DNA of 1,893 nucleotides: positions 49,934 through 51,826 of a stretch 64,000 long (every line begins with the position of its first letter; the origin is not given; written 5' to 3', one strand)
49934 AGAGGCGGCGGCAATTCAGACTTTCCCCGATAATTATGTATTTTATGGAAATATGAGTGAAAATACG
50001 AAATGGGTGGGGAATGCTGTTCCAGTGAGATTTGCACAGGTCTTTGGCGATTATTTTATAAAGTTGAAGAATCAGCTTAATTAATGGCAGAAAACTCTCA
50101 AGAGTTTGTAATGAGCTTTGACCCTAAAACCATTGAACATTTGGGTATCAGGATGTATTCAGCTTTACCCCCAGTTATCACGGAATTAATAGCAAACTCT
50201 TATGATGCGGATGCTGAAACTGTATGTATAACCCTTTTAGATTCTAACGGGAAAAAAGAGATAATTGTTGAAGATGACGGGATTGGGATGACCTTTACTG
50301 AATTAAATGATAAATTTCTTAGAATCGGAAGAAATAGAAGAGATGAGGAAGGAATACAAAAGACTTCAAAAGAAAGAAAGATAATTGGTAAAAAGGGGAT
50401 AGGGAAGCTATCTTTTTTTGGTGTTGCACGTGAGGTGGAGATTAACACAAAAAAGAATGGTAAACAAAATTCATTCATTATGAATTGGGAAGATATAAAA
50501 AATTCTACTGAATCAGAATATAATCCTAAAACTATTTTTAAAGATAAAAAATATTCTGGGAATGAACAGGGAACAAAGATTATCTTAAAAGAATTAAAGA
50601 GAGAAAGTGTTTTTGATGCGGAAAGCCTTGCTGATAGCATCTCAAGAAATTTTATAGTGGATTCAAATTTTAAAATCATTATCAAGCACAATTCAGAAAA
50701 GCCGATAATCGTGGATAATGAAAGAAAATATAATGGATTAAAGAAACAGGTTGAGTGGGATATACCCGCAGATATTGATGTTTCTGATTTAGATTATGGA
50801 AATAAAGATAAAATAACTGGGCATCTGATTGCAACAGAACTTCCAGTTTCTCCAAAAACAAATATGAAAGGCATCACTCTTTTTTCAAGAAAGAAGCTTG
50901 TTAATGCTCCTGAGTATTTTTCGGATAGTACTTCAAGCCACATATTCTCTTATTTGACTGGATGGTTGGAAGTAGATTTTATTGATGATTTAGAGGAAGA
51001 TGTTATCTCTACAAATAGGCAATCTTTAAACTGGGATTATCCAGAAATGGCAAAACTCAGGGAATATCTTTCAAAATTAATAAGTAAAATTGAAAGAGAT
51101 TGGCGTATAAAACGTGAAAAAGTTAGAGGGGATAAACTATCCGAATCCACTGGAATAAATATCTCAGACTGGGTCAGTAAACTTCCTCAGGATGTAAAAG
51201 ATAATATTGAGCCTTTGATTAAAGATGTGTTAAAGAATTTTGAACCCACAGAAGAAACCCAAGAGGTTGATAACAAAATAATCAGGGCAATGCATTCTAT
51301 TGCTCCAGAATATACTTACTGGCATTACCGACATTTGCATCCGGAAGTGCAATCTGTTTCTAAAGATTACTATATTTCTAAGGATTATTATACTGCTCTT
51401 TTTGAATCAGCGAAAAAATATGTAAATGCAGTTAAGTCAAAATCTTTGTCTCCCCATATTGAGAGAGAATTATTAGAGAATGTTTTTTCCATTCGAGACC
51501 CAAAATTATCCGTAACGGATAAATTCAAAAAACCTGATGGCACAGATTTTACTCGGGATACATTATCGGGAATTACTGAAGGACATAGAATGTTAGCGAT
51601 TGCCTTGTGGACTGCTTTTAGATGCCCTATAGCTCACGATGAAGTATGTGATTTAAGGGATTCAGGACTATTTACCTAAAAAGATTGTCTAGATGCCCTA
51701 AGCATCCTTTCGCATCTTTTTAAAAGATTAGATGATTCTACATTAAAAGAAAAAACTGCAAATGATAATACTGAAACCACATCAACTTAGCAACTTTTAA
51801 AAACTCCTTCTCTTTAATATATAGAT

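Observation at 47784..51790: Four-gene block on the integrated element: PD-(D/E)xK nuclease, Vsr, Dcm and a MORC-like GHKL ATPase fused to a TIGR02391-like domain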

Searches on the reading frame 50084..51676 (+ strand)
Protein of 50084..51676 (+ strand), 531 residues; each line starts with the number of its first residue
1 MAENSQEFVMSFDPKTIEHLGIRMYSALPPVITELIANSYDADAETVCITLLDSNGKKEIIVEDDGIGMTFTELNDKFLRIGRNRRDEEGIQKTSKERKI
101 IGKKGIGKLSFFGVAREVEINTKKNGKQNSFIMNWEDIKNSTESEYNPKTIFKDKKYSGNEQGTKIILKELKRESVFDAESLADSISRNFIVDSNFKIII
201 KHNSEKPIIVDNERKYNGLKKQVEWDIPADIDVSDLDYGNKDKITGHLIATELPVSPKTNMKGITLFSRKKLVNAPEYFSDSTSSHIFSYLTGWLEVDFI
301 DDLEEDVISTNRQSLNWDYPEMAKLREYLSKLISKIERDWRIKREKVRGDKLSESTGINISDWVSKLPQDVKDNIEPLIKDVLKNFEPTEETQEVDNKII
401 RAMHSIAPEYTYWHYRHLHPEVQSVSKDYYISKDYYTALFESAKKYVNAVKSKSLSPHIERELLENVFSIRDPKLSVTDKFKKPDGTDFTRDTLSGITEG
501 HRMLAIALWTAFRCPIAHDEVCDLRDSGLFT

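Call 4: search_protein_families(library=pfam, proteins=[window:50084-51676:+], max_evalue=0.01)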
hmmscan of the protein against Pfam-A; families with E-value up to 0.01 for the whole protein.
window:50084-51676:+ (531 aa): 3 families
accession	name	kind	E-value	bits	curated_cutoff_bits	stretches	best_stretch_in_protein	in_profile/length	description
PF13589.12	HATPase_c_3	-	4e-24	85.6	25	1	29-150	4-120/137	Histidine kinase-, DNA gyrase B-, and HSP90-like ATPase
PF09509.15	Hypoth_Ymh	-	3.9e-08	33.6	25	1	416-521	1-97/119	Protein of unknown function (Hypoth_ymh)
PF02518.31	HATPase_c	-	0.00011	23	26.4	1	31-87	9-69/111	Histidine kinase-, DNA gyrase B-, and HSP90-like ATPase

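Call 6: search_protein_families(library=padloc, proteins=[window:50084-51676:+], max_evalue=0.01)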
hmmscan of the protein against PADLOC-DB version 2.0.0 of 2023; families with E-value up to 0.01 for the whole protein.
window:50084-51676:+ (531 aa): 5 families
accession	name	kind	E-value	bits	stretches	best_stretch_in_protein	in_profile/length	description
PDLC03485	REase_II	-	3.2e-34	116.3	2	8-225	6-216/611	Type II restriction enzyme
PDLC03419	REase_II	-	1.3e-33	114.4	2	5-192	2-198/695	Type II restriction enzyme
PDLC02412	Aga_HEPN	-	0.0013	15.8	1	413-518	249-347/382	Class II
PDLC02204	MzaB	-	0.0017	14.9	1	31-136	28-125/500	-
PDLC03987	PD-Lambda-3_B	-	0.0061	13.9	1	416-519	140-234/270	-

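Call 7: search_protein_families(library=ncbifam, proteins=[window:50084-51676:+], max_evalue=0.01)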
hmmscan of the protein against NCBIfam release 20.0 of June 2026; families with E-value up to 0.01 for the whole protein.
window:50084-51676:+ (531 aa): 14 families
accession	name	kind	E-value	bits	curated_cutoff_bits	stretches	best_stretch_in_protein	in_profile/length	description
NF050001.1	restrict_BbrUII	equivalog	1.9e-74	251.4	550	1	8-390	1-405/659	BbrUII/HgiDII family restriction enzyme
NF003555.1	PRK05218.1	equivalog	7.3e-12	44.5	371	1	38-190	50-194/614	molecular chaperone HtpG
NF010683.0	PRK14083.1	equivalog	2.2e-11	43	455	1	46-204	55-201/604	HSP90 family protein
TIGR02391.1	hypoth_ymh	hypoth_equivalog_domain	1.3e-08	35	39.45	1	418-522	1-97/125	TIGR02391 family protein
NF000952.0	PRK00095.2-2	subfamily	2.5e-07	29.5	840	1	31-136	26-125/623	DNA mismatch repair endonuclease MutL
TIGR00585.2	mutl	equivalog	3.7e-07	29.4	180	1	31-79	24-71/555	DNA mismatch repair endonuclease MutL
NF047352.1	P_loop_sacsin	domain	9.2e-07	29.2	50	1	31-120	3-79/80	sacsin N-terminal ATP-binding-like domain-containing protein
NF000953.0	PRK00095.2-4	equivalog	1.7e-05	23.9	693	1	31-130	26-119/611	DNA mismatch repair endonuclease MutL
NF041932.1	MzaB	equivalog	6.8e-05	21.4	850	1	31-131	15-109/480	MZA anti-phage system associated ATPase MzaB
NF000949.0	PRK00095.1-2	equivalog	0.00014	21.1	750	1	31-75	30-73/634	DNA mismatch repair endonuclease MutL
NF000951.0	PRK00095.2-1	equivalog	0.00023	20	391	1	28-81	25-76/559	DNA mismatch repair endonuclease MutL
NF000954.0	PRK00095.2-5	equivalog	0.00065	18.2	937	1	31-73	30-71/588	DNA mismatch repair endonuclease MutL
NF040750.1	tetrathio_HK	equivalog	0.001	17.6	750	1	28-85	457-514/555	tetrathionate respiration histidine kinase TtrS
NF000950.0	PRK00095.1-3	equivalog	0.0033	15.9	756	1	31-80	27-75/641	DNA mismatch repair endonuclease MutL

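Call 9: find_homologous_proteins(query=window:50084-51676:+, max_evalue=0.00001)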
Query window:50084-51676:+ (531 aa): 2722 proteins with E <= 0.00001 among 8000 candidates; the best 120 are listed.
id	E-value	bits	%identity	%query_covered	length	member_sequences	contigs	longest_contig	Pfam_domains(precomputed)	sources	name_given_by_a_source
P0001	0.0e+0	1193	100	100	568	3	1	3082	PF09509.16,PF13589.13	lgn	-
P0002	9.4e-292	986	82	100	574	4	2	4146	PF09509.16,PF02518.32,PF13589.13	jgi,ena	-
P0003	2.6e-247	840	73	100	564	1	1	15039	PF09509.16,PF02518.32,PF13589.13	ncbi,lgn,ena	-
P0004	8.8e-232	789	66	100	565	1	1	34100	PF09509.16,PF13589.13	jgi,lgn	jgi:hypothetical protein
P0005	1.4e-231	788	69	100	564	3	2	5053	PF09509.16,PF13589.13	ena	-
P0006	3.0e-222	757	64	99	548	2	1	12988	PF09509.16,PF13589.13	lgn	-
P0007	6.1e-221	753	65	97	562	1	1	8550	PF09509.16,PF13589.13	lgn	-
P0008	8.4e-221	752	65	99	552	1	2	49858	PF09509.16,PF02518.32,PF13589.13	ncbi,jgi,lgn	-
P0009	7.4e-219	746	63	99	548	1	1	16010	PF09509.16,PF13589.13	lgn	-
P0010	7.9e-219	746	63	99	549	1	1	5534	PF09509.16,PF13589.13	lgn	-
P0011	3.0e-218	744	63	99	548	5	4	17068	PF09509.16,PF13589.13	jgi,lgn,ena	-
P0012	7.7e-218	742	64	99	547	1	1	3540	PF09509.16,PF13589.13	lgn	-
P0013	9.8e-218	742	63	99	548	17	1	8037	PF09509.16,PF13589.13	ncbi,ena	-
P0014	3.6e-217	740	64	98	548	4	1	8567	PF09509.16,PF13589.13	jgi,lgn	-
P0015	7.6e-217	739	63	98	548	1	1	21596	PF09509.16,PF13589.13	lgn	-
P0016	1.3e-216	738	62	99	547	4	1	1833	PF09509.16,PF13589.13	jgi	-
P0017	4.7e-216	737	63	99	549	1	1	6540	PF09509.16,PF13589.13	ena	-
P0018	8.8e-216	736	63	99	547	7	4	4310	PF09509.16,PF13589.13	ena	-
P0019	1.3e-215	735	62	100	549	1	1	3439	PF09509.16,PF13589.13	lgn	-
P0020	1.4e-215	735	63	99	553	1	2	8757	PF09509.16,PF13589.13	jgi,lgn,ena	-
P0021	2.6e-215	734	61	99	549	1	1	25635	PF09509.16,PF13589.13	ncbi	-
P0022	4.8e-215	733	61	100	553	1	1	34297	PF09509.16,PF13589.13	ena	-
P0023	3.8e-213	727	61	99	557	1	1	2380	PF09509.16,PF02518.32,PF13589.13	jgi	jgi:uncharacterized protein (TIGR02391 family)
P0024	2.0e-212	725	62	99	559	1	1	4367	PF09509.16,PF02518.32,PF13589.13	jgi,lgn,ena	-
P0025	2.1e-212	725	61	99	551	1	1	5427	PF09509.16,PF13589.13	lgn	-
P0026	3.0e-212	724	61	99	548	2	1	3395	PF09509.16,PF02518.32,PF13589.13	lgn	-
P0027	5.2e-212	723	61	99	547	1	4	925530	PF09509.16,PF13589.13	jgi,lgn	-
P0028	4.7e-211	720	60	99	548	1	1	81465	PF09509.16,PF02518.32,PF13589.13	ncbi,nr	ncbi:MAG: TIGR02391 family protein [Candidatus Pacebacteria bacterium]|nr:TIGR02391 family protein [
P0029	8.6e-211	719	61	99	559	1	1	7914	PF09509.16,PF02518.32,PF13589.13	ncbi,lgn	-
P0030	9.1e-211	719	60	99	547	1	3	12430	PF09509.16,PF02518.32,PF13589.13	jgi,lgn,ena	-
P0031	2.1e-210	718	61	100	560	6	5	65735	PF09509.16,PF02518.32,PF13589.13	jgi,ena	-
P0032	4.9e-210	717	61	100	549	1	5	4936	PF09509.16,PF02518.32,PF13589.13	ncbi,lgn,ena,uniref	ncbi:conserved hypothetical protein [groundwater metagenome]|uniref:Conserved hypothetical protein C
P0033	1.3e-209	715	60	99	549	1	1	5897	PF09509.16,PF13589.13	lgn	-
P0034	2.9e-209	714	62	100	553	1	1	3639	PF09509.16,PF13589.13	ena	-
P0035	4.0e-209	714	61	99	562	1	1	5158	PF09509.16,PF13589.13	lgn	-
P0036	7.8e-209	713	61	100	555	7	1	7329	PF09509.16,PF02518.32,PF13589.13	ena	-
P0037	3.3e-208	711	62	100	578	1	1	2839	PF09509.16,PF13589.13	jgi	-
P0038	3.4e-208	711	59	99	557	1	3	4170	PF09509.16,PF13589.13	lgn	-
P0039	8.6e-207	706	60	99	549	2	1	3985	PF09509.16,PF13589.13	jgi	-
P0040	4.2e-206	704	58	99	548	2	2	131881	PF09509.16,PF02518.32,PF13589.13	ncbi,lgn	-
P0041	1.5e-205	702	59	99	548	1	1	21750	PF09509.16,PF02518.32,PF13589.13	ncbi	-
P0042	4.3e-205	700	58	99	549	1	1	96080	PF09509.16,PF13589.13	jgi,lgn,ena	-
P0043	1.2e-204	699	60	99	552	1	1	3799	PF09509.16,PF13589.13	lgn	-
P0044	4.6e-203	694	60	99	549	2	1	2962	PF09509.16,PF13589.13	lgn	-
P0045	7.1e-202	690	60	99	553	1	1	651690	PF09509.16,PF13589.13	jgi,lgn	jgi:uncharacterized protein (TIGR02391 family)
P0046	1.2e-201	689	58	99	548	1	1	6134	PF09509.16,PF02518.32,PF13589.13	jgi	jgi:uncharacterized protein (TIGR02391 family)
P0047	1.4e-200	686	60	99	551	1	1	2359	PF09509.16,PF13589.13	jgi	-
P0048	4.4e-199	681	58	98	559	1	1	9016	PF09509.16,PF02518.32,PF13589.13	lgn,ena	-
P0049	5.6e-199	680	58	99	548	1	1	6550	PF09509.16,PF02518.32,PF13589.13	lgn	-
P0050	4.7e-198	677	59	98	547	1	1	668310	PF09509.16,PF13589.13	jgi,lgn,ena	-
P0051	5.9e-198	677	57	99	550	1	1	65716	PF09509.16,PF02518.32,PF13589.13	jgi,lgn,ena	-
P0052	6.0e-197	674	58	100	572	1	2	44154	PF09509.16,PF02518.32,PF13589.13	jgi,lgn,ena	-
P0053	7.3e-197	673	57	98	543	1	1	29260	PF09509.16,PF02518.32,PF13589.13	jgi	-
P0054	1.0e-196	673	57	99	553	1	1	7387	PF09509.16,PF02518.32,PF13589.13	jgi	jgi:uncharacterized protein (TIGR02391 family)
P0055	2.0e-196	672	58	100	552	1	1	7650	PF09509.16,PF13589.13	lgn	-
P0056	1.1e-195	669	57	98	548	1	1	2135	PF09509.16,PF02518.32,PF13589.13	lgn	-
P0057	1.2e-195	669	57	100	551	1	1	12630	PF09509.16,PF13589.13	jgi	-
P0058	1.5e-195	669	57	99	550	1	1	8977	PF09509.16,PF02518.32,PF13589.13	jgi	-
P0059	1.8e-194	665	57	99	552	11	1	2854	PF09509.16,PF02518.32,PF13589.13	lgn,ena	-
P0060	8.2e-194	663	57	99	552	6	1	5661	PF09509.16,PF13589.13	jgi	jgi:uncharacterized protein (TIGR02391 family)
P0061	9.9e-194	663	57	99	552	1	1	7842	PF09509.16,PF02518.32,PF13589.13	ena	-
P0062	1.2e-193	663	59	100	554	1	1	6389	PF09509.16,PF13589.13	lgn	-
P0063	1.7e-193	662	56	100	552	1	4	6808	PF09509.16,PF13589.13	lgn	-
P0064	4.2e-193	661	57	99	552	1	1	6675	PF09509.16,PF13589.13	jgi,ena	-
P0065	5.6e-193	660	57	99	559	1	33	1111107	PF09509.16,PF02518.32,PF13589.13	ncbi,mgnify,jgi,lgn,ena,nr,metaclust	ncbi:TIGR02391 family protein [Candidatus Woesearchaeota archaeon]|mgnify:CR=1 FL=1|jgi:uncharacteri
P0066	6.6e-193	660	57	99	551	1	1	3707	PF09509.16,PF02518.32,PF13589.13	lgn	-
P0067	7.0e-193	660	58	99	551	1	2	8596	PF09509.16,PF13589.13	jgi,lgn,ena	-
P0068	9.6e-193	660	58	98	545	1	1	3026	PF09509.16,PF13589.13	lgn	-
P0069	1.3e-192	659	57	99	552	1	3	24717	PF09509.16,PF13589.13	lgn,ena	-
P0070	1.4e-192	659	57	98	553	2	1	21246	PF09509.16,PF02518.32,PF13589.13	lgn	-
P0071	1.4e-192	659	56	99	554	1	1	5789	PF09509.16,PF13589.13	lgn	-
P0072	2.6e-192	658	57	99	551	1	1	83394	PF09509.16,PF13589.13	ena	-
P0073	3.1e-192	658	57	99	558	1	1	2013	PF09509.16,PF13589.13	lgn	-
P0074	4.4e-192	658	57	99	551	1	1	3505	PF09509.16,PF02518.32,PF13589.13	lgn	-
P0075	5.6e-192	657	58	98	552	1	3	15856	PF09509.16,PF02518.32,PF13589.13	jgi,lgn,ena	-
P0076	1.0e-191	656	55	99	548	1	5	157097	PF09509.16,PF02518.32,PF13589.13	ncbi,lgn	-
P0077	1.2e-191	656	56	99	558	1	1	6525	PF09509.16,PF13589.13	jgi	jgi:uncharacterized protein (TIGR02391 family)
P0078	1.3e-191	656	56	99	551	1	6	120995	PF09509.16,PF02518.32,PF13589.13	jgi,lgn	-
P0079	2.0e-191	655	57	98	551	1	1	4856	PF09509.16,PF13589.13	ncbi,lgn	-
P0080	5.8e-191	654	56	99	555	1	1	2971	PF09509.16,PF02518.32,PF13589.13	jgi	-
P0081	6.7e-191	654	55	99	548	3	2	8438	PF09509.16,PF13589.13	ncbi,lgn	-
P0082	9.3e-191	653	56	98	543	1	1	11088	PF09509.16,PF13589.13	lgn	-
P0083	1.6e-190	652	57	99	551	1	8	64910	PF09509.16,PF02518.32,PF13589.13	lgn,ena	-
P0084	1.7e-190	652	56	99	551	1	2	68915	PF09509.16,PF02518.32,PF13589.13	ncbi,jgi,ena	-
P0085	2.6e-190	652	56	99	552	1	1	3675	PF09509.16,PF13589.13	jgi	-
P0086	3.0e-190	651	57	99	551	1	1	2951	PF09509.16,PF02518.32,PF13589.13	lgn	-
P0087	3.3e-190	651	57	98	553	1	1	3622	PF09509.16,PF13589.13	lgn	-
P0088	1.3e-189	649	56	99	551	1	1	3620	PF09509.16,PF02518.32,PF13589.13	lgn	-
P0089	1.6e-189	649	55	98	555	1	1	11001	PF09509.16,PF02518.32,PF13589.13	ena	-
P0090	2.1e-189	649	56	99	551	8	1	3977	PF09509.16,PF13589.13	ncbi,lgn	-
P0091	4.2e-189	648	56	99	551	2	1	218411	PF09509.16,PF13589.13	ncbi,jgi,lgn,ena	ncbi:MAG: TIGR02391 family protein [Candidatus Paceibacterota bacterium]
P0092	5.1e-189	647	56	98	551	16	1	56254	PF09509.16,PF13589.13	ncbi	-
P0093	1.1e-188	646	57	98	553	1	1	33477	PF09509.16,PF13589.13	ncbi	-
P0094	1.4e-188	646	56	98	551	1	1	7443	PF09509.16,PF13589.13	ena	-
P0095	1.7e-188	646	55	98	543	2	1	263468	PF09509.16,PF13589.13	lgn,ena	-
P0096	2.3e-188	645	57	98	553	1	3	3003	PF09509.16,PF13589.13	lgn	-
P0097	5.1e-188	644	56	99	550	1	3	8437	PF09509.16,PF02518.32,PF13589.13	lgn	-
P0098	6.5e-188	644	56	99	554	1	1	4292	PF09509.16,PF02518.32,PF13589.13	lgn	-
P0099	6.6e-188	644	55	99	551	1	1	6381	PF09509.16,PF13589.13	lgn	-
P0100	1.3e-187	643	56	99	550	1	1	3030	PF09509.16,PF02518.32,PF13589.13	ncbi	-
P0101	2.2e-187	642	56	98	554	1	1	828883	PF09509.16,PF13589.13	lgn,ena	-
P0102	2.5e-187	642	55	98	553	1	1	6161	PF09509.16,PF13589.13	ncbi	-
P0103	6.5e-187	640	54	99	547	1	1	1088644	PF09509.16,PF02518.32,PF13589.13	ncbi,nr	ncbi:MAG: TIGR02391 family protein [Candidatus Moraniibacteriota bacterium]|nr:MAG: TIGR02391 family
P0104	7.6e-187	640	56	99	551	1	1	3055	PF09509.16,PF13589.13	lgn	-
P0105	1.0e-186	640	57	98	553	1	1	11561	PF09509.16,PF13589.13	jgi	jgi:uncharacterized protein (TIGR02391 family)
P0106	1.2e-186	640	57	99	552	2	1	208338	PF09509.16,PF13589.13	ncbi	-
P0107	1.3e-186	640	54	100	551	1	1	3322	PF09509.16,PF02518.32,PF13589.13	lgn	-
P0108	1.3e-186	639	55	99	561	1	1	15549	PF09509.16,PF13589.13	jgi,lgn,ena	-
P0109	1.5e-186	639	55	99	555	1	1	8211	PF09509.16,PF13589.13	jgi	-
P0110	1.7e-186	639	55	99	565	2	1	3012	PF09509.16,PF02518.32,PF13589.13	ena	-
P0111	2.1e-186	639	55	99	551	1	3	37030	PF09509.16,PF02518.32,PF13589.13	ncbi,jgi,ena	-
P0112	2.6e-186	638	56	99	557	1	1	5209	PF09509.16,PF02518.32,PF13589.13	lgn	-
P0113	3.7e-186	638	55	99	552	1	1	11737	PF09509.16,PF13589.13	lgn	-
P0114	1.8e-185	636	55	98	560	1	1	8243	PF09509.16,PF02518.32,PF13589.13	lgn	-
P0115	2.3e-185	635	54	100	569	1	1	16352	PF09509.16,PF02518.32,PF13589.13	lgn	-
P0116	2.5e-185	635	54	98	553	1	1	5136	PF09509.16,PF13589.13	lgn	-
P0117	3.0e-185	635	56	98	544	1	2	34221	PF09509.16,PF02518.32,PF13589.13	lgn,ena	-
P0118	1.0e-184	633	54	99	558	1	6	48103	PF09509.16,PF02518.32,PF13589.13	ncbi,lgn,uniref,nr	ncbi:TIGR02391 family protein [Clostridium sp.]|uniref:TIGR02391 family protein n=1 Tax=Clostridium 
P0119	1.1e-184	633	54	99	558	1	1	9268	PF09509.16,PF13589.13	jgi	jgi:hypothetical protein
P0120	4.3e-184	631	54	98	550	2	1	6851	PF09509.16,PF02518.32,PF13589.13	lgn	-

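Call 13: find_related_loci(query=A1, collection=genome_contigs, flank=10000)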
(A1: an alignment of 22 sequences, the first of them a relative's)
Query A1 (568 aa) in genome_contigs; peptide patterns used: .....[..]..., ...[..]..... (x = any residue, [..] = any of these).
203 stretches matched a pattern; 174 encode a relative of the query (tblastn E <= 1e-3); the best 80 are kept; 80 distinct loci.
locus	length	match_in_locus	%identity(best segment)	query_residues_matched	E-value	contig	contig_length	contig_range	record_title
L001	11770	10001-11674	72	1-562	0e+0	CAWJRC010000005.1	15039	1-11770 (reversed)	MAG: uncultured archaeon isolate MFD03726.bin.2.13 genome assembly, contig: contig_98882, whole genome shotgun sequence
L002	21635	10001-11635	59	6-555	0e+0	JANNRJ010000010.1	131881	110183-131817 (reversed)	MAG: Actinomycetota bacterium isolate SOY_31_metabat_364 SOY_31_k141_175952, whole genome shotgun sequence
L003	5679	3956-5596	61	6-557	0e+0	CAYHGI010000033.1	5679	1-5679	MAG TPA_asm: uncultured Candidatus Saccharibacteria bacterium isolate ERP119705_co12_309 genome assembly, contig: NODE_1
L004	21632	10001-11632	58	7-552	0e+0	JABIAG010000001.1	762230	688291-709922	MAG: Candidatus Woesearchaeota archaeon isolate SI048_bin101 k141_1078392, whole genome shotgun sequence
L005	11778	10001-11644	58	6-555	0e+0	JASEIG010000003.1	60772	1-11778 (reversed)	MAG: Patescibacteria group bacterium isolate Yes70-43 NODE_3_length_60772_cov_8.696839, whole genome shotgun sequence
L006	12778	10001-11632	57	6-553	0e+0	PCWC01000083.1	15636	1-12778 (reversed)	MAG: Parcubacteria group bacterium CG11_big_fil_rev_8_21_14_0_20_39_22 CG11_8_21_14_0.20_scaffold_2223_c, whole genome s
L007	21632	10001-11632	57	6-553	0e+0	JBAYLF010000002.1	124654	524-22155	MAG: Candidatus Paceibacterota bacterium isolate SO_2016_GW1_97 scaffold00324_OW334_2016, whole genome shotgun sequence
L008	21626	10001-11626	57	7-553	0e+0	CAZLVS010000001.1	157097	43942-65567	MAG TPA_asm: uncultured Ignavibacteria bacterium isolate binchicken_co17_427 genome assembly, contig: NODE_241_length_15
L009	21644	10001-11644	58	6-555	0e+0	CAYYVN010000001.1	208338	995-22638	MAG TPA_asm: uncultured Verrucomicrobiota bacterium isolate binchicken_co39_575 genome assembly, contig: NODE_51_length_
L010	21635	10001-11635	55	5-553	0e+0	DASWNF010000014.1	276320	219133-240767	MAG TPA_asm: Candidatus Paceibacterota bacterium isolate SMAG_U3407 k141_30228, whole genome shotgun sequence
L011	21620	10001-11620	57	10-553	0e+0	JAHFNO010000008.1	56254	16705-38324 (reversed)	MAG: Candidatus Nomurabacteria bacterium isolate nzgw482 NODE_649_length_56255_cov_5.471942, whole genome shotgun sequen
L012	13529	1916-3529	58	10-552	0e+0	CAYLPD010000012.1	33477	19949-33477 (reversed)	MAG TPA_asm: uncultured Bdellovibrionales bacterium isolate SRP170004_co1_27 genome assembly, contig: NODE_1812_length_3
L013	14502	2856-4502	56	4-554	0e+0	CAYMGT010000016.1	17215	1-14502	MAG TPA_asm: uncultured Gammaproteobacteria bacterium isolate binchicken_co181_586 genome assembly, contig: NODE_5519_le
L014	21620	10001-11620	54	10-553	0e+0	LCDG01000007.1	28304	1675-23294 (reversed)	MAG: Candidatus Nomurabacteria bacterium GW2011_GWC2_42_20 UV12_C0007, whole genome shotgun sequence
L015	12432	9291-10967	53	4-552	0e+0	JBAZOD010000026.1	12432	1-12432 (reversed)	MAG: Patescibacteria group bacterium isolate SO_2017_LW4_86 scaffold_9764_c1_LW137-91_2017, whole genome shotgun sequenc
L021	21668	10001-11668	52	4-552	0e+0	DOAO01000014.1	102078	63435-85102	MAG TPA_asm: Patescibacteria group bacterium isolate UBA12445 contig_5039, whole genome shotgun sequence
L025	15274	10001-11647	53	3-555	0e+0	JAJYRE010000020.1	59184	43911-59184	MAG: Nanoarchaeota archaeon isolate DS4.bin97 NODE_356_length_59184_cov_2.062363, whole genome shotgun sequence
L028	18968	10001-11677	51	4-552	0e+0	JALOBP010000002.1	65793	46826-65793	MAG: Methanoregula sp. isolate SO_2017_LW3 bin 26 NODE_865_length_65793_cov_1.382222_LW162_2017, whole genome shotgun se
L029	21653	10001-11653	51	4-551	0e+0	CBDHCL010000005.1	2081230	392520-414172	MAG: uncultured Pseudohongiella sp. isolate dd724824-78a7-4c36-87ca-1a4086abbf1a genome assembly, contig: contig_5, whol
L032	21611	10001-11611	53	10-552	0e+0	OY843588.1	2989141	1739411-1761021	MAG: Nitrospirales bacterium isolate 9819de21-22ad-4990-9a47-e653be90bc7c genome assembly, chromosome: 1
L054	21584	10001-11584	43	8-550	1e-134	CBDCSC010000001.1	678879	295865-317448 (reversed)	MAG: Gammaproteobacteria bacterium isolate cf513f33-0391-49c8-bdd4-56b301b507bf genome assembly, contig: contig_1, whole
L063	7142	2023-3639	43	2-552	3e-130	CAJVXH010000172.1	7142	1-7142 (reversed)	TPA_asm: uncultured bacterium isolate DRR093004_bin.59_MetaBAT_v2.12.1_MAG genome assembly, contig: NODE_5625_length_714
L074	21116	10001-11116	47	10-385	2e-107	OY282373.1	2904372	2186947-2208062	MAG: uncultured Nitrospirales bacterium genome assembly, chromosome: 1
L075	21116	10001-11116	48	10-385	2e-105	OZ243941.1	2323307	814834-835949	MAG: Candidatus Poriferihabitaceae bacterium isolate 39e65027-350b-404d-9bbf-9fbc4c2fdd17 genome assembly, chromosome: 1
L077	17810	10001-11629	39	3-550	1e-103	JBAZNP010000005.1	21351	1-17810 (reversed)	MAG: Patescibacteria group bacterium isolate SO_2017_LW4_72 scaffold_4965_c1_LW137-91_2017, whole genome shotgun sequenc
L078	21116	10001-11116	46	10-385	3e-103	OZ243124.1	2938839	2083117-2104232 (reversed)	MAG: Nitrospirales bacterium isolate 0e0ef677-6dc8-49ba-883f-7fd47c8f42f7 genome assembly, chromosome: 1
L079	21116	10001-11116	47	10-385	2e-102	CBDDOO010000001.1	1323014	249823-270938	MAG: Arenicellales bacterium isolate a29debac-1c8f-4757-9535-86e5a3768f11 genome assembly, contig: contig_1, whole genom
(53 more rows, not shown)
